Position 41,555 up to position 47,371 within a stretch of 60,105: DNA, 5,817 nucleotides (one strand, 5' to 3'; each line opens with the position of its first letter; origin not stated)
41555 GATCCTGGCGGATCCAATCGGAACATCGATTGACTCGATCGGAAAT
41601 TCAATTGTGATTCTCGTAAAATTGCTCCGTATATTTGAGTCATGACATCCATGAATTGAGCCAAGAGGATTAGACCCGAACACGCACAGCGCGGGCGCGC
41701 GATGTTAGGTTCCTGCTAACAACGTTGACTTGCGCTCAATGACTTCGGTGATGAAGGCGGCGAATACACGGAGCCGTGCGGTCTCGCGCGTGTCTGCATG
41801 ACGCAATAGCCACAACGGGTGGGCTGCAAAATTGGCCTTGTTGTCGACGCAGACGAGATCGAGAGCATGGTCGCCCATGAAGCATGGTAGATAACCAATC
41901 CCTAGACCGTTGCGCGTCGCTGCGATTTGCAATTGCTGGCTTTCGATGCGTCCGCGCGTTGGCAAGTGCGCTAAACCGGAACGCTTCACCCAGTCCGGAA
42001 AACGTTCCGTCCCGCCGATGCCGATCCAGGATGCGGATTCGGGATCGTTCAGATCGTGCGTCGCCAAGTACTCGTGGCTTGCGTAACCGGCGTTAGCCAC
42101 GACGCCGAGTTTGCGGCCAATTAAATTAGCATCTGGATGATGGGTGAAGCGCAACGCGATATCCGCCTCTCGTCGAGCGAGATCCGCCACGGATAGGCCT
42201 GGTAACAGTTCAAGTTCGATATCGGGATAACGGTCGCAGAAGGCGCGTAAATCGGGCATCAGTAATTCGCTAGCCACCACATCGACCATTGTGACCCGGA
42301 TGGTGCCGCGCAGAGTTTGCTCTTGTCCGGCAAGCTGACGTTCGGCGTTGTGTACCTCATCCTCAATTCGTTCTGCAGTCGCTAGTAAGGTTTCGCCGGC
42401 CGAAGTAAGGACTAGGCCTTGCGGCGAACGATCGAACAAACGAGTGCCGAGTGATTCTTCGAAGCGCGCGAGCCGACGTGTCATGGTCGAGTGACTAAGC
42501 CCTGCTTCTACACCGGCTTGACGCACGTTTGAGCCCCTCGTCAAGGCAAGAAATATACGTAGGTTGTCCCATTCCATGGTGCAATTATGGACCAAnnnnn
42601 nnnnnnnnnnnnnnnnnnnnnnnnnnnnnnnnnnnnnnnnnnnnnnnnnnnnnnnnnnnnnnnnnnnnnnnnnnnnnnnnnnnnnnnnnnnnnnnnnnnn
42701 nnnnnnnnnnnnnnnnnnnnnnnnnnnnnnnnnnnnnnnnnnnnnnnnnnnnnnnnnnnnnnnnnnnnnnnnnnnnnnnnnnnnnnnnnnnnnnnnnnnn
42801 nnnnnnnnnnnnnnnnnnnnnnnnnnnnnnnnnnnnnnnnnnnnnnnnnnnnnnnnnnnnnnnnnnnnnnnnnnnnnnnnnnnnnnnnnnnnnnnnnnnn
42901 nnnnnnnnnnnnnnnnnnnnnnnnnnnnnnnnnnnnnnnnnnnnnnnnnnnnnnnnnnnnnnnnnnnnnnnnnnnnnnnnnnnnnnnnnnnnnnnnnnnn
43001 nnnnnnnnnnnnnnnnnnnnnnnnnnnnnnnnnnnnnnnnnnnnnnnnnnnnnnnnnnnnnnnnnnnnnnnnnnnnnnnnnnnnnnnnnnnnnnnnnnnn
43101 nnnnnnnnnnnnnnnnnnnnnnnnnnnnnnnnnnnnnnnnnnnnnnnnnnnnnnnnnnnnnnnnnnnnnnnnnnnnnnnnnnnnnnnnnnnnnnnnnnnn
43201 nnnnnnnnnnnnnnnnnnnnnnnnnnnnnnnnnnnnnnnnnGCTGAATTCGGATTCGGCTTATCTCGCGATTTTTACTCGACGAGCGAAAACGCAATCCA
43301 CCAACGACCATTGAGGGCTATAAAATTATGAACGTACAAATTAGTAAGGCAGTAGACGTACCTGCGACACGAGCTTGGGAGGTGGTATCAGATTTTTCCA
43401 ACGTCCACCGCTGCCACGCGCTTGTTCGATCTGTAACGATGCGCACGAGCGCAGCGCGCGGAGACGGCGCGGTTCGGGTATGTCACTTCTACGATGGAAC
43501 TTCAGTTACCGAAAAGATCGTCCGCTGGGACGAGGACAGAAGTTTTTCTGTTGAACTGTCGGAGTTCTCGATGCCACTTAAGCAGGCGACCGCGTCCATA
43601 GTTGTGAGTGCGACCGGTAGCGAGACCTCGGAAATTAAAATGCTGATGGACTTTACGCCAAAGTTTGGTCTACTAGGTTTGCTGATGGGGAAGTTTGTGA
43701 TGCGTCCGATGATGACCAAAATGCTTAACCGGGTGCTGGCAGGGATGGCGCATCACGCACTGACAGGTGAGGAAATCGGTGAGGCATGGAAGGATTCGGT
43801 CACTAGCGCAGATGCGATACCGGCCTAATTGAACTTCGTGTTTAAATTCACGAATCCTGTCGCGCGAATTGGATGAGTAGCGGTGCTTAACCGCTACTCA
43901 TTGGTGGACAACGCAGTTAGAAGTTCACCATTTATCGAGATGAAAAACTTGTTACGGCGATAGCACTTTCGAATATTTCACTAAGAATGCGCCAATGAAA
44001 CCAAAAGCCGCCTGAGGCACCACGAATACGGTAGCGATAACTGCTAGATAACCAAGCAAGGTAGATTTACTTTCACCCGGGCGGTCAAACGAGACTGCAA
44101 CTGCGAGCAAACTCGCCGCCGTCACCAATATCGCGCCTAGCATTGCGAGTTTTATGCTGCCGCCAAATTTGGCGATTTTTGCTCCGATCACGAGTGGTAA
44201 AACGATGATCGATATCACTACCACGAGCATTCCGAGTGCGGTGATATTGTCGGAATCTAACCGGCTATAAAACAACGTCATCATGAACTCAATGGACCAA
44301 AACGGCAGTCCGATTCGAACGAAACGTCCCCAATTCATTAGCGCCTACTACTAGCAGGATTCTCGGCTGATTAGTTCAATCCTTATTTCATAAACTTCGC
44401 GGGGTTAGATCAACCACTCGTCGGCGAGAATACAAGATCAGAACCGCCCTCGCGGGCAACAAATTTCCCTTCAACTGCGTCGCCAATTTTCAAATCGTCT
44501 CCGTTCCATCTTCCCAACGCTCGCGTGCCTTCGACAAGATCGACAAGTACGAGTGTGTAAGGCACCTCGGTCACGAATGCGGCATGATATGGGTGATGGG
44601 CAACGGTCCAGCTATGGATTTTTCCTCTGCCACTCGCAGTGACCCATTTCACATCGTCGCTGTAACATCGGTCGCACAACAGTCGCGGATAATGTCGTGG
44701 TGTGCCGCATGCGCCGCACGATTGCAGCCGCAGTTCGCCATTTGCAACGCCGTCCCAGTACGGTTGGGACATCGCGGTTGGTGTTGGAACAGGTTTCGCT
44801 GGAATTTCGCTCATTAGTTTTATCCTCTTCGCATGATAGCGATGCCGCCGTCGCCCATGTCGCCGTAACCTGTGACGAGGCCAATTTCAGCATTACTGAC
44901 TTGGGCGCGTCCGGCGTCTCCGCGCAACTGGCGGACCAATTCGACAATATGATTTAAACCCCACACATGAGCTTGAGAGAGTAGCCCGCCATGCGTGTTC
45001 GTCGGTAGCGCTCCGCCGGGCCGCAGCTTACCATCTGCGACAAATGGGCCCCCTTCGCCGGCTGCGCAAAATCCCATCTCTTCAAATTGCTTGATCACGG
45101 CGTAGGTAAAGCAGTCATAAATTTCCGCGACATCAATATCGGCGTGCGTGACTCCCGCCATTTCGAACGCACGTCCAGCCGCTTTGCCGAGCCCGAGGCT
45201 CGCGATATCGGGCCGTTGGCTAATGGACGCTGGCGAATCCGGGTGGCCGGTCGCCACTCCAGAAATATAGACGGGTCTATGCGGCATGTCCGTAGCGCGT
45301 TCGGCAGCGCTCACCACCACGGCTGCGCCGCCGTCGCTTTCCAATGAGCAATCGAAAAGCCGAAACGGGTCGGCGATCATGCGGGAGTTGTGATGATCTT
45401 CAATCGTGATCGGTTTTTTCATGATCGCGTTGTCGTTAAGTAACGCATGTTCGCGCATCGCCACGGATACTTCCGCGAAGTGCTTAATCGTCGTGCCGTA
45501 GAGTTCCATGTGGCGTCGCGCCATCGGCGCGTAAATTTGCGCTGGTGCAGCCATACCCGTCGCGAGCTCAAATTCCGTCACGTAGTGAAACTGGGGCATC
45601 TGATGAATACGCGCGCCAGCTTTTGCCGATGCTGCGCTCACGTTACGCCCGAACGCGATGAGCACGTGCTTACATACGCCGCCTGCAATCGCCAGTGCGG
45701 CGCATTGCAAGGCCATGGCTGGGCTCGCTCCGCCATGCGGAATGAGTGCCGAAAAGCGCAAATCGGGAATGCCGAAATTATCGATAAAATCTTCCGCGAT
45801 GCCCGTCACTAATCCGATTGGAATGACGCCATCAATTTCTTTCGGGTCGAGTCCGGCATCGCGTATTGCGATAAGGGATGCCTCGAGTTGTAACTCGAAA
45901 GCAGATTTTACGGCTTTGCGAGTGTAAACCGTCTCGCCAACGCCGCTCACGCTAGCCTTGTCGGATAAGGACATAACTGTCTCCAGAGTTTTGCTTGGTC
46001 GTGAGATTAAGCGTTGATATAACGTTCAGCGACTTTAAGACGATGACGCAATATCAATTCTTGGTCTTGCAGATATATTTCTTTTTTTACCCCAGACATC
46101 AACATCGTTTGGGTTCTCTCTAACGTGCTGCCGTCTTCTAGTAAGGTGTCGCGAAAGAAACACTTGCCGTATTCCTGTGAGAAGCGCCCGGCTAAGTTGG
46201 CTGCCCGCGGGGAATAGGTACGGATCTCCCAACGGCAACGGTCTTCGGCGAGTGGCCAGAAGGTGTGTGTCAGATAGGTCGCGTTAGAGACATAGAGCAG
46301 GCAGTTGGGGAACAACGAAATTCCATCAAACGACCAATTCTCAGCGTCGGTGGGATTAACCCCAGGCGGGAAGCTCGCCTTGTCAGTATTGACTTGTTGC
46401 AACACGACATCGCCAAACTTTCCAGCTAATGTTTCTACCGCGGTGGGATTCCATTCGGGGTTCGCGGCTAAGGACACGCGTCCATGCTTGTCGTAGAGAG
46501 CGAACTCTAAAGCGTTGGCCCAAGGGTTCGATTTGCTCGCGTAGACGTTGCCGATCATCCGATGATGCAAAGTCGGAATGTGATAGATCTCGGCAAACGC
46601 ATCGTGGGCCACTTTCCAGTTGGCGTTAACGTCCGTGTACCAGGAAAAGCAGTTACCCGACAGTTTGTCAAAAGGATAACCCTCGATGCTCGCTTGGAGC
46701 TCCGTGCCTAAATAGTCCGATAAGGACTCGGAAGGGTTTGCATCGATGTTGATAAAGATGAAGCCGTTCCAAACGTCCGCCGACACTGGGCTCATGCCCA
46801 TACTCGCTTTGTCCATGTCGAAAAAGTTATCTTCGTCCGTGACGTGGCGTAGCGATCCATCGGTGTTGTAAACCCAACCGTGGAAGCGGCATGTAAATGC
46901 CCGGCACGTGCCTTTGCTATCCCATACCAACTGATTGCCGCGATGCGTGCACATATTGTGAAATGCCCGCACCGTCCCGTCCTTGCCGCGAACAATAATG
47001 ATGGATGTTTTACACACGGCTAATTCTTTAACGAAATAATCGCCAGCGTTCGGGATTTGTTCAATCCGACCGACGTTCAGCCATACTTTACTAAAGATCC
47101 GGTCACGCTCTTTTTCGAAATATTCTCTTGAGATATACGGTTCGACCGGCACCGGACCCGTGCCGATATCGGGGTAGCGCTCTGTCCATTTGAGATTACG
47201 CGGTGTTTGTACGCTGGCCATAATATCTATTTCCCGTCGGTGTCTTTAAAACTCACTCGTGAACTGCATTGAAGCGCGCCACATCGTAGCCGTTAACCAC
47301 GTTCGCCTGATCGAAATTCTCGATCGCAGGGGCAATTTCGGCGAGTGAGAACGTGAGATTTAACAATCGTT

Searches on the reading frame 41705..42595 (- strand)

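Call 9: search_protein_families(library=pfam, proteins=[window:41705-42595:-], max_evalue=0.001)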
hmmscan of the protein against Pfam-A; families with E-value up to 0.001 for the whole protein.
window:41705-42595:- (296 aa): 3 families
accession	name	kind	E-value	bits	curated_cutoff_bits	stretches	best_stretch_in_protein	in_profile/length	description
PF03466.25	LysR_substrate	-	1.5e-24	87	28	1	93-285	2-207/209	LysR substrate binding domain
PF00126.33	HTH_1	-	1.1e-15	57.8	26.6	1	9-68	1-60/60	Bacterial regulatory helix-turn-helix protein, lysR family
PF25213.1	HVO_A0261_N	-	0.00027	21.2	35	1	30-86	33-86/86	HVO_A0261 N-terminal domain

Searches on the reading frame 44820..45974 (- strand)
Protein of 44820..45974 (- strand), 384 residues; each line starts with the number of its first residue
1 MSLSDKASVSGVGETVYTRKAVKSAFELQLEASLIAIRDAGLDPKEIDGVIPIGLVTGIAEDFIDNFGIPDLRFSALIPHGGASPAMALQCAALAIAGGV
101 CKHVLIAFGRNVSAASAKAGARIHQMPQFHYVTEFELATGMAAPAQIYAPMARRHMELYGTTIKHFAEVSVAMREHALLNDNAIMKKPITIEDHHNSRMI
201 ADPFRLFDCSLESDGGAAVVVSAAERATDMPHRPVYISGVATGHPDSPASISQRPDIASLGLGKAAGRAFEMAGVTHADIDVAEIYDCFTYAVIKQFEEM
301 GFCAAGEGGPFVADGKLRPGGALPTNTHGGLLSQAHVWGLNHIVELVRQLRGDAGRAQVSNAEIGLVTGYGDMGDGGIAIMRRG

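Call 38: search_protein_families(library=pfam, proteins=[window:44820-45974:-], max_evalue=0.0001)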
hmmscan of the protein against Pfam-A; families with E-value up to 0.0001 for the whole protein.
window:44820-45974:- (384 aa): 1 family
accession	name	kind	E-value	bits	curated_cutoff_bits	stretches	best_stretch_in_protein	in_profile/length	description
PF22691.2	Thiolase_C_1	-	1.2e-47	161.7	28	1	249-374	7-134/144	Thiolase C-terminal domain-like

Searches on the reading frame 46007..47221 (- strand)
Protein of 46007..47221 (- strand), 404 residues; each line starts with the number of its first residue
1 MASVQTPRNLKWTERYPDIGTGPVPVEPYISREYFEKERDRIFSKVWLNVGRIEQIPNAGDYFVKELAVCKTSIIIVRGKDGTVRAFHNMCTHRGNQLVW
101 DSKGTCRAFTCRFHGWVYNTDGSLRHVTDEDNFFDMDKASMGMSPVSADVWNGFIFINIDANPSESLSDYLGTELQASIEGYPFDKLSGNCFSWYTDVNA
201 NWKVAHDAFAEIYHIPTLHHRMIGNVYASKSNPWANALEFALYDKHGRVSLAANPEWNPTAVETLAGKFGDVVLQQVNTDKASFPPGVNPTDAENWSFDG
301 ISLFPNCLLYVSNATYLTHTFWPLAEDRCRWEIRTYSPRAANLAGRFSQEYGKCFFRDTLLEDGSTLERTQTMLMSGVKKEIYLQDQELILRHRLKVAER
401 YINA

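Call 63: search_protein_families(library=pfam, proteins=[window:46007-47221:-], max_evalue=0.00001)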
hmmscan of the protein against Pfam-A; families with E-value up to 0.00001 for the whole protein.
window:46007-47221:- (404 aa): 2 families
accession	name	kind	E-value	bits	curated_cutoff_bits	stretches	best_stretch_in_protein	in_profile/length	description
PF00848.25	Ring_hydroxyl_A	-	2.7e-29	103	24.9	1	193-402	9-206/208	Ring hydroxylating alpha subunit (catalytic domain)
PF00355.32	Rieske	-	7.1e-17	61.5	20.3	1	47-131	2-82/88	Rieske [2Fe-2S] domain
